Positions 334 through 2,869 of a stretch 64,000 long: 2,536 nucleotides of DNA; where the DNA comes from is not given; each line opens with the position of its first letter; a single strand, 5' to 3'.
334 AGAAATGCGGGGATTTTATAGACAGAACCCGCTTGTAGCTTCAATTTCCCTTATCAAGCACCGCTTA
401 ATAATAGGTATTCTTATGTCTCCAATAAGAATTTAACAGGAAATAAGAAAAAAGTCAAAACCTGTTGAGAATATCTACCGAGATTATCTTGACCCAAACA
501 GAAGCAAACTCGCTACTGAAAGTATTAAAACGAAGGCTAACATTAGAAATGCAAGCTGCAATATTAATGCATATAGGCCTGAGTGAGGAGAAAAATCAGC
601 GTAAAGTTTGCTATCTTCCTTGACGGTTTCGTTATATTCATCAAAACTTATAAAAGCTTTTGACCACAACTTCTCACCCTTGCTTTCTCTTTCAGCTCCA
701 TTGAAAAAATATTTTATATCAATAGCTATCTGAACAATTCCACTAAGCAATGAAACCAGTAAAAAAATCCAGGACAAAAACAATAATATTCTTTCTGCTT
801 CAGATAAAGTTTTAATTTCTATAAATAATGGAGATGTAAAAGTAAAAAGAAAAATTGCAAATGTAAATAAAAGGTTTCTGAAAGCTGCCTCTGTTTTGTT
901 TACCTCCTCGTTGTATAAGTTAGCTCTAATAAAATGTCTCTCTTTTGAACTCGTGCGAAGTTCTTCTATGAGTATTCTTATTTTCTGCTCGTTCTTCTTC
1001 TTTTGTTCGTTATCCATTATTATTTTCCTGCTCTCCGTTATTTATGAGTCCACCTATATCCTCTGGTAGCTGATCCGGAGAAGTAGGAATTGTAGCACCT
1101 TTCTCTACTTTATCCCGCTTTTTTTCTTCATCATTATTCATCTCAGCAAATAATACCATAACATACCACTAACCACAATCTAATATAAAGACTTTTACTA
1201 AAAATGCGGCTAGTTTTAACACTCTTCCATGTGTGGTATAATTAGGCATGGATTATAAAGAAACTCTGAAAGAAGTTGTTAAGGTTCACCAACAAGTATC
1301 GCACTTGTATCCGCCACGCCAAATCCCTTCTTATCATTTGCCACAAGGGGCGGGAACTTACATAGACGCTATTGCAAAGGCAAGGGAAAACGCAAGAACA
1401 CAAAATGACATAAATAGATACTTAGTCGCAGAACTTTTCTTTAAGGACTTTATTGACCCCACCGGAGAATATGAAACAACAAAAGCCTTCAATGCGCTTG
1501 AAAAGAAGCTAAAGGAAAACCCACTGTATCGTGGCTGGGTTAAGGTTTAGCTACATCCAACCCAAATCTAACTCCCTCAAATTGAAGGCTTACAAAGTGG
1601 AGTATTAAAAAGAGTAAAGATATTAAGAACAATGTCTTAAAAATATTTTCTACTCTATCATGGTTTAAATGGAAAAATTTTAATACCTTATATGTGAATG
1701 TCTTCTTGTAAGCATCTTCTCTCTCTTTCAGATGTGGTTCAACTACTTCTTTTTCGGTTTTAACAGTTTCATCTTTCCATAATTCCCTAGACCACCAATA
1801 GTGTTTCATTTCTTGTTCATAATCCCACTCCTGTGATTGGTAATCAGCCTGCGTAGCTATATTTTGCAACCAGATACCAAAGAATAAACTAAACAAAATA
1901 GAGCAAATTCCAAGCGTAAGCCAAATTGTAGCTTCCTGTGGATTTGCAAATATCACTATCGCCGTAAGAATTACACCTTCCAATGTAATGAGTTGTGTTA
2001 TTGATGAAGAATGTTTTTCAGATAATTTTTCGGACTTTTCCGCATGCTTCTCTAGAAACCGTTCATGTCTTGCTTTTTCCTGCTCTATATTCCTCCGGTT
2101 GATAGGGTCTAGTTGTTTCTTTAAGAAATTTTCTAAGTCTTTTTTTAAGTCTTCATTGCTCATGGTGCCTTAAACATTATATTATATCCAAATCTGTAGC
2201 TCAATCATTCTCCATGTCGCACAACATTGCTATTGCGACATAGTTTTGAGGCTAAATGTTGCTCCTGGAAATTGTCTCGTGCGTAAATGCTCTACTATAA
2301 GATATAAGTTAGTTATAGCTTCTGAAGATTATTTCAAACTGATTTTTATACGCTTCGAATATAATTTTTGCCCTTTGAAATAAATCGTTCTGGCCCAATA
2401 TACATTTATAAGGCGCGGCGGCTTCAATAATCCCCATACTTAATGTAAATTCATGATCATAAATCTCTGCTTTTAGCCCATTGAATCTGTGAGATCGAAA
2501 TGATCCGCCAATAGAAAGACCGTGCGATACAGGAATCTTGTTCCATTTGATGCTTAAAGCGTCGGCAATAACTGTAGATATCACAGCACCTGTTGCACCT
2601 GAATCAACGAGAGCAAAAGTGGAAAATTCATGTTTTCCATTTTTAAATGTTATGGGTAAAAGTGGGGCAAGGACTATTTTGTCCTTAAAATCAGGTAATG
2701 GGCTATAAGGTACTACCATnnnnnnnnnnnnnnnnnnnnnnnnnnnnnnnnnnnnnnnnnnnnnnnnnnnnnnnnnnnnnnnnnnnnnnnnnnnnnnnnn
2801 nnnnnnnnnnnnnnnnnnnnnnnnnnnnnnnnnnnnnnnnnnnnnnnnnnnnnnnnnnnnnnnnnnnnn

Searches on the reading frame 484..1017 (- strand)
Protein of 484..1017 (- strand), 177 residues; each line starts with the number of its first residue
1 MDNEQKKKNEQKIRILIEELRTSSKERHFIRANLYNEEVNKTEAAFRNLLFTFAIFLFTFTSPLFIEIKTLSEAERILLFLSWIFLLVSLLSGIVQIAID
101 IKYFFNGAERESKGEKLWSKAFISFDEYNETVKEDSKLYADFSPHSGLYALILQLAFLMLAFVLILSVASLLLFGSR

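Call 65: search_protein_families(library=pfam, proteins=[window:484-1017:-], max_evalue=0.01)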
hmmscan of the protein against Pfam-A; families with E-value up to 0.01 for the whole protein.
window:484-1017:- (177 aa): 1 family
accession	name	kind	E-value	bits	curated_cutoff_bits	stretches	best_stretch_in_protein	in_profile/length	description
PF13273.12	DUF4064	-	0.0082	16.8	32.1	0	73-168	3-81/102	Protein of unknown function (DUF4064)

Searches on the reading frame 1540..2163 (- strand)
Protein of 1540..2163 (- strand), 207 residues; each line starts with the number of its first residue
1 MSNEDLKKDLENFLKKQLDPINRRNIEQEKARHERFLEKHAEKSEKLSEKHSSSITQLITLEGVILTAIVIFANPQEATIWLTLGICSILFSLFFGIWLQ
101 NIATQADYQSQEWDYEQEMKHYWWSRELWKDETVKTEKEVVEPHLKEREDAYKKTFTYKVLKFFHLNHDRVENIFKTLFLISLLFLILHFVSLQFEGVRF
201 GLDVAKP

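Call 65: search_protein_families(library=pfam, proteins=[window:1540-2163:-], max_evalue=0.01)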
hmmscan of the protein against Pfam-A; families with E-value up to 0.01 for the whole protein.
window:1540-2163:- (207 aa): 2 families
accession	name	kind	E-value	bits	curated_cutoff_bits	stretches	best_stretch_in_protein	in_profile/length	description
PF24838.2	8xMP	-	0.0029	17.9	30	1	44-189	11-133/136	Octameric membrane protein family (8xMP)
PF01901.21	O_anti_polymase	-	0.0091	15.8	24.2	0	65-193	11-95/335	Putative O-antigen polymerase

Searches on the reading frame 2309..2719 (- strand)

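Call 65: search_protein_families(library=pfam, proteins=[window:2309-2719:-], max_evalue=0.01)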
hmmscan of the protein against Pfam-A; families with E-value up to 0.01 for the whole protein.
window:2309-2719:- (136 aa): 2 families
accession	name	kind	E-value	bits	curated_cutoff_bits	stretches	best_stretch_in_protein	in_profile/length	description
PF13975.11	gag-asp_proteas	-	0.0003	21.8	28.2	1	35-111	11-88/92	gag-polyprotein putative aspartyl protease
PF13650.11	Asp_protease_2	-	0.0037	18.4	24.3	1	35-109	11-87/90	Aspartyl protease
